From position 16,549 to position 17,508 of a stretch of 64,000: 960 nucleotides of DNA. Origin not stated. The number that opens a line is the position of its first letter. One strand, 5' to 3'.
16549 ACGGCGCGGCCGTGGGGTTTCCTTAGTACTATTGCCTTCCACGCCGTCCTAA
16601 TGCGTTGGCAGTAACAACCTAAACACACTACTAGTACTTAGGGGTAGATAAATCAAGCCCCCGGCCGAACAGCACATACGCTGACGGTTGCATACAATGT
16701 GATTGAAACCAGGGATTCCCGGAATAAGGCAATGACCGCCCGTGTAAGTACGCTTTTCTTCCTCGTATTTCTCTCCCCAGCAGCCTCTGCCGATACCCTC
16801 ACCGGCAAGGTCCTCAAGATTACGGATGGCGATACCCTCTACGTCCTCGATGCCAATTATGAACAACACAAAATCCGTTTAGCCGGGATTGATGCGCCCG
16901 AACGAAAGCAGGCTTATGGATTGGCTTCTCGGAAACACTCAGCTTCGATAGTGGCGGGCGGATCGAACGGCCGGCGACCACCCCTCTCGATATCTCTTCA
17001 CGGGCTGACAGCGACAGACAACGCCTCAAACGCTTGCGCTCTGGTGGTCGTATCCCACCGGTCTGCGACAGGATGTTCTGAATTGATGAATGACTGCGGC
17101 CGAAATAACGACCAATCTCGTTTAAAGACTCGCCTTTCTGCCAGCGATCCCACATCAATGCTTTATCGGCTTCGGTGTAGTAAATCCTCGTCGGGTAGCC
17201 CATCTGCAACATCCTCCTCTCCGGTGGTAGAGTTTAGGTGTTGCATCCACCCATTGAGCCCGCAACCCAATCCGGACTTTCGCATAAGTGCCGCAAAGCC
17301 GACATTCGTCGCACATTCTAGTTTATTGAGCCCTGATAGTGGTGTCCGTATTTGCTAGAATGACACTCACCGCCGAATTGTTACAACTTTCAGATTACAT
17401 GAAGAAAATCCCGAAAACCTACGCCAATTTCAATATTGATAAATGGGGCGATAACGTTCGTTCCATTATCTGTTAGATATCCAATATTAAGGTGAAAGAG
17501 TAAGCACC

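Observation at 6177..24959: About 18.7-kb mosaic island delimited by tRNA-Met and a 26-nt direct repeat of its anticodon-to-T-arm segment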

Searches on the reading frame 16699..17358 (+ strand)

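Call 7: search_protein_families(library=pfam, proteins=[window:16699-17358:+])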
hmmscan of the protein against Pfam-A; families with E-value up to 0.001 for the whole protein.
window:16699-17358:+ (219 aa): 0 families

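Call 31: search_protein_families(library=ncbifam, proteins=[window:16699-17358:+], max_evalue=0.00001)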
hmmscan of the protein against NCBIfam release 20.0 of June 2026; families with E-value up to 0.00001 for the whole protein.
window:16699-17358:+ (219 aa): 1 family
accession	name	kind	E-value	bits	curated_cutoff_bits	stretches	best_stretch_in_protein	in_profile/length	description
NF047969.1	CaNuclEcnA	equivalog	3e-08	33.8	180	1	32-71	3-41/151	calcium-activated nuclease EcnA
